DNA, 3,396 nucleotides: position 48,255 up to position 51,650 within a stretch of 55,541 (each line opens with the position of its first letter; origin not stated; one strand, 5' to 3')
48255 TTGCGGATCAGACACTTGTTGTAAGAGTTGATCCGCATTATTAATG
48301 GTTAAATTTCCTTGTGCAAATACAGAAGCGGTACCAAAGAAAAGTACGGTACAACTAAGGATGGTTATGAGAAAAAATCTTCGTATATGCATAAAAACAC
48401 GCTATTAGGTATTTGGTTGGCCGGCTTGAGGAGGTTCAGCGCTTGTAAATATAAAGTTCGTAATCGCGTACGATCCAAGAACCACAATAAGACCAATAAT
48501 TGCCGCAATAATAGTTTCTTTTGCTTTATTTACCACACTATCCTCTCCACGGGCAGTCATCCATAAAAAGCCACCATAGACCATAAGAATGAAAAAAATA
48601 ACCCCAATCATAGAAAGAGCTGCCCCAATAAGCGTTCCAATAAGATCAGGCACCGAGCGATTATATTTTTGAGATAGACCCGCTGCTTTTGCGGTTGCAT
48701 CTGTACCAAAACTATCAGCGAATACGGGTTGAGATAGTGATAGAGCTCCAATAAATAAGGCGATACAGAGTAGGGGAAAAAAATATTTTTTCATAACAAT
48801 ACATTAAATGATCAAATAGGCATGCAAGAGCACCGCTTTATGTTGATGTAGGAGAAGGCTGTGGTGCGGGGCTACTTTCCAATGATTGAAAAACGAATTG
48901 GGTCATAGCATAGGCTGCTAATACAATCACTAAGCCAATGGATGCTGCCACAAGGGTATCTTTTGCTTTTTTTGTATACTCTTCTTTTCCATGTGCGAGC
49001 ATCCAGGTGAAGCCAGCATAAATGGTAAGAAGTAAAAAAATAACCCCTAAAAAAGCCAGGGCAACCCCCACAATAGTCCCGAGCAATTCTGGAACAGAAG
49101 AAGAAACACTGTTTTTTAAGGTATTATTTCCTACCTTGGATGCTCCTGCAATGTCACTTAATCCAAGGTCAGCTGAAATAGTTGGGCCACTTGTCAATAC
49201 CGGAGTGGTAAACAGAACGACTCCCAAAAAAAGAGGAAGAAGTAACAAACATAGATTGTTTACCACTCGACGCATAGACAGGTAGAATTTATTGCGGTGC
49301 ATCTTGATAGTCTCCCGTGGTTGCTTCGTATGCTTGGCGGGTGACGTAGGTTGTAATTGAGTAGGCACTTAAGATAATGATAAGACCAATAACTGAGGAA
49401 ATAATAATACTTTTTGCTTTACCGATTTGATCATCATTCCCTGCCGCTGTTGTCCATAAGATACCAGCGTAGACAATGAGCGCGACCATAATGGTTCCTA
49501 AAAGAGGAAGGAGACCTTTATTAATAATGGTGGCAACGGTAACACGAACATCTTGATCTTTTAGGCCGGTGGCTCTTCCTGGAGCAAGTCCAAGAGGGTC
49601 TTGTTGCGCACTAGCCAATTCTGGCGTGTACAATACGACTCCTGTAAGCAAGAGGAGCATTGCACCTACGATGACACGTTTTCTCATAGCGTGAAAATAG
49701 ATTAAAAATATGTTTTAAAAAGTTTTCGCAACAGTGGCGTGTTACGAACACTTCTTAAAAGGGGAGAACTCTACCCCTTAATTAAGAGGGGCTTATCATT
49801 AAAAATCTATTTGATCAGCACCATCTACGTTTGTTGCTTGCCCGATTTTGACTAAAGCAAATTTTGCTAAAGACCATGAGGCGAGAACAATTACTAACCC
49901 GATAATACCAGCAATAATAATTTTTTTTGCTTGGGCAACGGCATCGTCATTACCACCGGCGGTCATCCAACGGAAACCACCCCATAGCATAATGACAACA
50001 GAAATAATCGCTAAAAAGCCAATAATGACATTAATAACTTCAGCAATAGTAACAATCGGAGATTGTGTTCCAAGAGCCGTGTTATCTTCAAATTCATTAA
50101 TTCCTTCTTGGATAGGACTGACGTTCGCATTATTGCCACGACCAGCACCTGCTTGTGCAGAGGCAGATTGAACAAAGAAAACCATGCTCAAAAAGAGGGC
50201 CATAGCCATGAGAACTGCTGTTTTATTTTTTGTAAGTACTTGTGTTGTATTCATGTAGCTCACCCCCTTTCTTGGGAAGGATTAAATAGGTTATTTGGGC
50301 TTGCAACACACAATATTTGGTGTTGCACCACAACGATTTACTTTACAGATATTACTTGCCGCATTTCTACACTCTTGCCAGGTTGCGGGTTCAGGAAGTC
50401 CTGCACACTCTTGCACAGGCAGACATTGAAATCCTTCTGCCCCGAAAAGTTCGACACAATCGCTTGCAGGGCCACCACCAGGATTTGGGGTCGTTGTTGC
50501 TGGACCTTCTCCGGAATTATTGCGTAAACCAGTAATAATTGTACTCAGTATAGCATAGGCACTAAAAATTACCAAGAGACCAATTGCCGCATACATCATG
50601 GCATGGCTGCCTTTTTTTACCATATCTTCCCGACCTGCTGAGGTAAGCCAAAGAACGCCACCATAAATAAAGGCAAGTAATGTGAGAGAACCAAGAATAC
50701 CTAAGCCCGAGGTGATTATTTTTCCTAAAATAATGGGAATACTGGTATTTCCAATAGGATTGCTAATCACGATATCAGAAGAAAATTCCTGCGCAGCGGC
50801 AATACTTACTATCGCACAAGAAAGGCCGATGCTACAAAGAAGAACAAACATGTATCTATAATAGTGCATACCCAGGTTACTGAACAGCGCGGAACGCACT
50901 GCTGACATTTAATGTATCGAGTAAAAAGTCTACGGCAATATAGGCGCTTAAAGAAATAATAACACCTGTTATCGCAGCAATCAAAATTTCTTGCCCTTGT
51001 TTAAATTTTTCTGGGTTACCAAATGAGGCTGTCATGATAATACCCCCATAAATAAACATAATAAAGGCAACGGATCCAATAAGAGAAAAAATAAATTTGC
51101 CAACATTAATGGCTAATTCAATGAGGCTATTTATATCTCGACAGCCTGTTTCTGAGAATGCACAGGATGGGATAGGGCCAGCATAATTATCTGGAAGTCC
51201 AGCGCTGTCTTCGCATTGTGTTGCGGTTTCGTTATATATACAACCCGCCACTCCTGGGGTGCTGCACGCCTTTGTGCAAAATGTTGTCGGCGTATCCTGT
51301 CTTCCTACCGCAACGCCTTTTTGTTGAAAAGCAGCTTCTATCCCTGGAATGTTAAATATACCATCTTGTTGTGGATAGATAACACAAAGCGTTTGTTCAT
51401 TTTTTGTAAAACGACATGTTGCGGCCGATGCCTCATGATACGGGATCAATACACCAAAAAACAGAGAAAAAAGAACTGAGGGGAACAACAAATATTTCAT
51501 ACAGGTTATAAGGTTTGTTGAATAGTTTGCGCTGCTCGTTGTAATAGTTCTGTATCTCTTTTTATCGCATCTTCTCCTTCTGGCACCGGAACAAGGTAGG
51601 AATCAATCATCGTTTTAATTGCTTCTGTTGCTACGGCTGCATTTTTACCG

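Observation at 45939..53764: Tandem array of 12 VirB2/TrbC-like pilin paralogues with no adjacent T4SS machinery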

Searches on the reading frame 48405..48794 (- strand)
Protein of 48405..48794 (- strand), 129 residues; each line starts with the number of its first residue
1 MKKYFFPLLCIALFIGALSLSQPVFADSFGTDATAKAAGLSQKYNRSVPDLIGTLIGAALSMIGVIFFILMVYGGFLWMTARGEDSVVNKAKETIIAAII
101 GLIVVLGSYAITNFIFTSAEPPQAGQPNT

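Call 3: search_protein_families(library=pfam, proteins=[window:48405-48794:-], max_evalue=0.01)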
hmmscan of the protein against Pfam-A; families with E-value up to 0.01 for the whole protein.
window:48405-48794:- (129 aa): 3 families
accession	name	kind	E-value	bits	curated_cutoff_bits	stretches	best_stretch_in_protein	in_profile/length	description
PF18895.5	T4SS_pilin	-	1.2e-07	32.1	26.6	1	56-115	12-71/71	Type IV secretion system pilin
PF07556.16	DUF1538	-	0.0074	16.1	22.6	1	47-107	16-73/211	Protein of unknown function (DUF1538)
PF04956.18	TrbC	-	0.0082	16.8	27.9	0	6-114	10-97/98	TrbC/VIRB2 pilin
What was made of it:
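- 48405..48794 (-): Pilin W06 (d6), 129 aa, a small subunit. This one was modelled. PF18895 E 1.2e-7 and TrbC 16.8 bits (call 3).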

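Call 17: find_encoding_contigs(protein=window:48405-48794:-, flank=10000, max_places=6)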
Protein window:48405-48794:- (129 aa): no gene with exactly this product is on record in the collection.

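Call 43: predict_structure(alignment_id=A2)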
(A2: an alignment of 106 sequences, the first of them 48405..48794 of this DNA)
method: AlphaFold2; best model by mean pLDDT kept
length: 129 residues; sequences in the alignment: 106
mean_pLDDT: 78.3   pTM: 0.58
mean pLDDT of the five models: 78.3, 76.3, 75.5, 75.0, 74.5
residues with pLDDT >= 90: 56; 70-90: 25; 50-70: 41; < 50: 7
segments of 3 or more residues with pLDDT < 50: 26-28
pLDDT, mean of each block of 10 residues (from residue 1): 66 73 51 52 63 88 95 96 96 98 96 84 58
secondary structure, 60 per line:
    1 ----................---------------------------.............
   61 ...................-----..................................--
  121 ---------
elements in order: H5-20 H48-79 H85-118
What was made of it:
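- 48405..48794 (-): The AF2 hairpin (H48-79 and H85-118) has pLDDT above 90 (call 43).
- On Pfam PF18895 T4SS_pilin: The AF2 hairpin has pLDDT above 90 (call 43).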

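Call 46: fold_search(model_id=the predicted structure, library=pdb)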
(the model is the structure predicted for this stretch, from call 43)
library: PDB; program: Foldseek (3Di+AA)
matches with E <= 10: 233; with E <= 0.001: 0
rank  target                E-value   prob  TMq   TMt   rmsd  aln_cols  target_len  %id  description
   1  6cnn_A                7.6e-01  0.93  0.51  0.19  15.6       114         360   10  Cryo-EM structure of the human SK4/calmodulin channel complex in the Ca2+ bound state I (released 2018-05-02)
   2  6s1k_E                1.3e+00  0.97  0.49  0.62   1.5        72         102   12  E. coli Core Signaling Unit, carrying QQQQ receptor mutation (released 2020-01-22)
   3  3q84_H                1.3e+00  0.93  0.50  0.24   2.0        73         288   10  Crystal structure of human PACSIN 1 F-BAR domain (released 2012-02-22)
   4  6hdc_B                1.6e+00  0.57  0.48  0.28  10.0       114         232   18  Crystal structure of the potassium channel MtTMEM175 T38A variant in complex with a Nanobody-MBP fusion protein (released 2019-08-28)
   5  1a91_MODEL_1_A        1.7e+00  0.80  0.44  0.65   2.9        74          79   14  SUBUNIT C OF THE F1FO ATP SYNTHASE OF ESCHERICHIA COLI; NMR, 10 STRUCTURES (released 1998-07-01)
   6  9a65_B                2.0e+00  0.96  0.49  0.10   1.1        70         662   16  Integrative model of YVAQ-MCPB by crosslinking MS and deep learning (released 2024-09-18)
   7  3zx6_A                2.1e+00  0.94  0.49  0.22   1.7        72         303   12  Structure of Hamp(AF1503)-Tsr fusion - Hamp (A291V) mutant (released 2012-02-29)
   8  8zar_B                2.1e+00  0.69  0.43  0.17   3.5        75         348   11  EmrAB-TolC MFS-type tripartite multidrug efflux pump FA (released 2025-04-30)
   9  4gyc_B                2.1e+00  0.21  0.28  0.47   4.5        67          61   24  Structure of the SRII(D75N mutant)/HtrII Complex in I212121 space group ("U" shape) (released 2013-05-08)
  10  7zcm_B                2.2e+00  0.15  0.25  0.40   5.2        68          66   22  Dark state structure of Sensory Rhodopsin II in complex with HtrII solved by room temperature serial synchrotron cryst (released 2023-11-29)
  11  4abm_A                2.5e+00  0.89  0.49  0.78   1.4        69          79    9  Crystal Structure of CHMP4B hairpin (released 2012-05-09)
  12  9cfs_A                2.5e+00  0.66  0.50  0.73   6.8        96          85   14  Structure of a 150% lengthened variant of the E. coli ROP protein (released 2025-07-02)
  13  6snr                  2.6e+00  0.85  0.46  0.15   1.6        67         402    9  Crystal structure of FemX (released 2020-09-09)
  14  6qhd_B                2.6e+00  0.33  0.34  0.10   3.5        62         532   13  Lysine acetylated and tyrosine phosphorylated STAT3 in a complex with DNA (released 2019-06-19)
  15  7emf_3                2.6e+00  0.20  0.27  0.28   8.1        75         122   15  Human Mediator (deletion of MED1-IDR) in a Tail-extended conformation (released 2021-05-05)
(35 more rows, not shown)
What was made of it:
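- Tried and rejected: A Foldseek search of the hairpin model was non-discriminating (call 46).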

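Call 48: search_dna_similar(query=window:48405-48794:-, collection=plasmids, mode=protein, max_evalue=10, max_rows=20)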
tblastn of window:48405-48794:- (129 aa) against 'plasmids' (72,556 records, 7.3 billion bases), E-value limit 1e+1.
No match.

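Call 51: search_protein_families(library=pfam, alignment_id=A2, max_evalue=0.1)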
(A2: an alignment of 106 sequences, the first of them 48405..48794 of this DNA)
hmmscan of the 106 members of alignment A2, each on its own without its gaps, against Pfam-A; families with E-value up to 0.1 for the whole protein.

A. member 1, window:48405-48794:- (129 aa): 4 families
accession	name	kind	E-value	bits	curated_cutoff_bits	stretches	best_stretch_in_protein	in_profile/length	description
PF18895.5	T4SS_pilin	-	1.2e-07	32.1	26.6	1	56-115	12-71/71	Type IV secretion system pilin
PF07556.16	DUF1538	-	0.0074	16.1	22.6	1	47-107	16-73/211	Protein of unknown function (DUF1538)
PF04956.18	TrbC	-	0.0082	16.8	27.9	1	6-114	10-97/98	TrbC/VIRB2 pilin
PF02322.20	Cyt_bd_oxida_II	-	0.016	15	35.6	1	32-110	131-206/302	Cytochrome bd terminal oxidase subunit II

B. families by the number of members that match (of 106 scanned): 79 families (the first 25 are shown)
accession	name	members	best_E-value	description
PF18895.5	T4SS_pilin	106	1.5e-12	Type IV secretion system pilin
PF04956.18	TrbC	52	4.1e-08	TrbC/VIRB2 pilin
PF05987.18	DUF898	34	0.0005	Bacterial protein of unknown function (DUF898)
PF04290.18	DctQ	26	0.00039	Tripartite ATP-independent periplasmic transporters, DctQ component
PF01554.23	MatE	6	5.9e-05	MatE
PF05545.16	FixQ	6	0.0024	Cbb3-type cytochrome oxidase component FixQ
PF04515.18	Choline_transpo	6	0.0048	Plasma-membrane choline transporter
PF04746.17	DUF575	6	0.012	Protein of unknown function (DUF575)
PF19607.4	DUF6112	6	0.017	Family of unknown function (DUF6112)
PF11660.13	DUF3262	4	0.0019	Protein of unknown function (DUF3262)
PF04893.22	Yip1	4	0.0022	Yip1 domain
PF02322.20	Cyt_bd_oxida_II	4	0.011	Cytochrome bd terminal oxidase subunit II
PF13803.12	DUF4184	4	0.033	Domain of unknown function (DUF4184)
PF06664.17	WLS-like_TM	3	0.00086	Wntless-like, transmembrane domain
PF20990.2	DUF2207_C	3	0.0039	Predicted membrane protein (DUF2207) C-terminal domain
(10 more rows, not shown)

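Call 56: search_protein_families(library=ncbifam, proteins=[window:48405-48794:-], max_evalue=0.001)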
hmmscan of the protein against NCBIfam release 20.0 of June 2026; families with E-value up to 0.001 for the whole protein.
window:48405-48794:- (129 aa): 1 family
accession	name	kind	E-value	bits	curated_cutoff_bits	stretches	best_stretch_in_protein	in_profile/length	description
NF045849.1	ICE_MMCAP2_0565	equivalog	5.3e-07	29.2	40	1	46-117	7-78/80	Mbov_0395 family pilin-like conjugal transfer protein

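Call 83: search_protein_representatives(alignment_id=A2)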
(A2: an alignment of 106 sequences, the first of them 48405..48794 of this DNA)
Query: 106 sequences, 136 profile positions. Proteins with E-value up to 0.001 (for the whole library): 74028; up to 1e-10: 27653; up to 1e-30: 1363. The best 150 are listed.
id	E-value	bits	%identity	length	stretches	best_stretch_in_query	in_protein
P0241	1.6e-75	267.7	-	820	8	57-122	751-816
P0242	6.0e-73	259.4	-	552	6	3-124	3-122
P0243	8.8e-73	258.8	-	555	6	2-122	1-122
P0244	1.4e-72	258.2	-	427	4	4-127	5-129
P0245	2.9e-63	228.0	-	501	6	50-122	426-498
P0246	6.1e-61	220.5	-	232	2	42-132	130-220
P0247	1.0e-60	219.8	-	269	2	35-129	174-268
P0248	1.6e-59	215.9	-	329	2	43-131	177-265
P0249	3.6e-59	214.8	-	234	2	40-125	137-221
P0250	4.4e-59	214.5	-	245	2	3-131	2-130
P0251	2.3e-58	212.1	-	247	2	11-131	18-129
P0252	2.4e-58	212.1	-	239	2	41-128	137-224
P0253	5.3e-58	211.0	-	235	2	3-126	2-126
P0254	2.0e-57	209.1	-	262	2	11-133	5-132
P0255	2.0e-56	205.9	-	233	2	3-125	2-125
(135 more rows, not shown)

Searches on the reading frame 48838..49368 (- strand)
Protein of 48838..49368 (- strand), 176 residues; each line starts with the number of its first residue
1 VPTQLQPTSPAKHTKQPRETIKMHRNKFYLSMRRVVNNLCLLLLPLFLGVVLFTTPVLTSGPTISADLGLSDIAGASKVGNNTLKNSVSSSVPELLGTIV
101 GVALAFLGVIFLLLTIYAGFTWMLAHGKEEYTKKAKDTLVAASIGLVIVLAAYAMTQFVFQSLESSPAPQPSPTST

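Call 3: search_protein_families(library=pfam, proteins=[window:48838-49368:-], max_evalue=0.01)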
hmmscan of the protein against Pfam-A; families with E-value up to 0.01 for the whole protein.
window:48838-49368:- (176 aa): 1 family
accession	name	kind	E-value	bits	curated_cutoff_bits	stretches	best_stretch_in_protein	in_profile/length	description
PF18895.5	T4SS_pilin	-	9.6e-08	32.4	26.6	1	90-159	3-71/71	Type IV secretion system pilin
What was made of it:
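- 48838..49275 (-): Pilin W07 (d5), the extra copy from a lineage-specific duplication of the W06 position. The longest ORF runs to 49368; the likely start is 49275. PF18895 E 9.6e-8 (call 3).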

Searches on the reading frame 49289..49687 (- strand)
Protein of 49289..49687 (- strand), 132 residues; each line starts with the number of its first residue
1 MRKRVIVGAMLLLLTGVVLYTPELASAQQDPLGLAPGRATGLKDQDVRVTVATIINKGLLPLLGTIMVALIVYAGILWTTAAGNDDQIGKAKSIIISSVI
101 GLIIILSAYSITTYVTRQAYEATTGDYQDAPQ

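Call 3: search_protein_families(library=pfam, proteins=[window:49289-49687:-], max_evalue=0.01)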
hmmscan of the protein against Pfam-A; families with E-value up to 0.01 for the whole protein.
window:49289-49687:- (132 aa): 1 family
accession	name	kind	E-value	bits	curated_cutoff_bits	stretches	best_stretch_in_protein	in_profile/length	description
PF18895.5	T4SS_pilin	-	2e-08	34.6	26.6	1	53-115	7-71/71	Type IV secretion system pilin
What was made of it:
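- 49289..49687 (-): Pilin W08 (d4), 132 aa, a small subunit. PF18895 E 2e-8 (call 3).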

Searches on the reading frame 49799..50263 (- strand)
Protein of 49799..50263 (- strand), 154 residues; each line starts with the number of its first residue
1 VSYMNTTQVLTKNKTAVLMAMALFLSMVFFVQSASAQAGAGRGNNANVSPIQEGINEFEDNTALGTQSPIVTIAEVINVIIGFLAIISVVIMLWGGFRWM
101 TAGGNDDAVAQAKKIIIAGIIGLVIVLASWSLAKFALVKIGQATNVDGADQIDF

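Call 3: search_protein_families(library=pfam, proteins=[window:49799-50263:-], max_evalue=0.01)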
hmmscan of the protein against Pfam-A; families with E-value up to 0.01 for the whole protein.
window:49799-50263:- (154 aa): 1 family
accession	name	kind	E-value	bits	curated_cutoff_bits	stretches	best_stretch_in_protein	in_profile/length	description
PF18895.5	T4SS_pilin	-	3.4e-09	37.1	26.6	1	69-135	4-70/71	Type IV secretion system pilin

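Call 16: find_encoding_contigs(protein=window:49799-50263:-, flank=10000, max_places=6)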
Protein window:49799-50263:- (154 aa): no gene with exactly this product is on record in the collection.
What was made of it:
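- Tried and rejected: Exact-sequence look-ups of window proteins found nothing on record, so I could not walk along the 139-kb source contig (calls 16, 17).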

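Call 56: search_protein_families(library=ncbifam, proteins=[window:49799-50263:-], max_evalue=0.001)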
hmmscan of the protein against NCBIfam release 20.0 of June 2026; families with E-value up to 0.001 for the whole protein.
window:49799-50263:- (154 aa): 1 family
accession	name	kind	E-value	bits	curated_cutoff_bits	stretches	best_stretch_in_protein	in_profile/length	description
NF045849.1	ICE_MMCAP2_0565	equivalog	5.8e-06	25.9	40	1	72-137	12-77/80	Mbov_0395 family pilin-like conjugal transfer protein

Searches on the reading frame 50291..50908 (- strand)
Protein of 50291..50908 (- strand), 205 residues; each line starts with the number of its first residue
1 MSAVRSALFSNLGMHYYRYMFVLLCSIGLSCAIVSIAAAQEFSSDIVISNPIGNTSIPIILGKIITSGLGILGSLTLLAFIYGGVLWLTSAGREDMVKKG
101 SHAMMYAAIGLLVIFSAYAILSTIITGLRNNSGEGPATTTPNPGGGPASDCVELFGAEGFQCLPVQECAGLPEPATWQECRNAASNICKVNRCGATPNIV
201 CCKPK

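Call 3: search_protein_families(library=pfam, proteins=[window:50291-50908:-], max_evalue=0.01)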
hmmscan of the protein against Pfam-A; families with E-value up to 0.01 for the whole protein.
window:50291-50908:- (205 aa): 1 family
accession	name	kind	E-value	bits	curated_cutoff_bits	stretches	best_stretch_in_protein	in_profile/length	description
PF18895.5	T4SS_pilin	-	8.1e-07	29.5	26.6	1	55-123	3-70/71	Type IV secretion system pilin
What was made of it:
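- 50291..50869 (-): Pilin W10 (d2). It has a hairpin followed by a C-terminal Cys-rich tail (10 Cys). The longest ORF runs to 50908; the likely start is 50869. PF18895 E 8.1e-7 (call 3).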

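Call 56: search_protein_families(library=ncbifam, proteins=[window:50291-50908:-], max_evalue=0.001)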
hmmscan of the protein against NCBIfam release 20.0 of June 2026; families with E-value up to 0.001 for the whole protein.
window:50291-50908:- (205 aa): 1 family
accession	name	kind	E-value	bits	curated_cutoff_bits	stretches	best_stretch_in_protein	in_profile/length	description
NF045849.1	ICE_MMCAP2_0565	equivalog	0.00012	21.7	40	1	59-125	11-77/80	Mbov_0395 family pilin-like conjugal transfer protein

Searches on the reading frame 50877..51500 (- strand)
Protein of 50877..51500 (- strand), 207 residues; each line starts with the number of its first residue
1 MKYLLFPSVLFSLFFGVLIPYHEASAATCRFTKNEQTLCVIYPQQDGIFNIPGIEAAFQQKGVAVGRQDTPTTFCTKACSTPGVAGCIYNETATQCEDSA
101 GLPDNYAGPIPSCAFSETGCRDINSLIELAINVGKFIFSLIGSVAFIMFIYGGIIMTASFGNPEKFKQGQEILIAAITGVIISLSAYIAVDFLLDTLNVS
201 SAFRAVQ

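Call 4: search_protein_families(library=pfam, proteins=[window:50877-51500:-], max_evalue=0.01)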
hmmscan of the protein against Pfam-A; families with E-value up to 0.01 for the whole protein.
window:50877-51500:- (207 aa): 1 family
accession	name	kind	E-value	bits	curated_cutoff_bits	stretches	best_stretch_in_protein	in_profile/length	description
PF18895.5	T4SS_pilin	-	6.3e-08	33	26.6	1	128-190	7-68/71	Type IV secretion system pilin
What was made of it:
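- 50877..51500 (-): Pilin W11 (position d1), 207 aa. It has a Cys-rich N-terminal ectodomain (8 Cys) and a C-terminal hairpin. PF18895 E 6.3e-8 (call 4).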

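Call 56: search_protein_families(library=ncbifam, proteins=[window:50877-51500:-], max_evalue=0.001)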
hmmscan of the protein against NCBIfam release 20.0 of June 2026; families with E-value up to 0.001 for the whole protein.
window:50877-51500:- (207 aa): 0 families
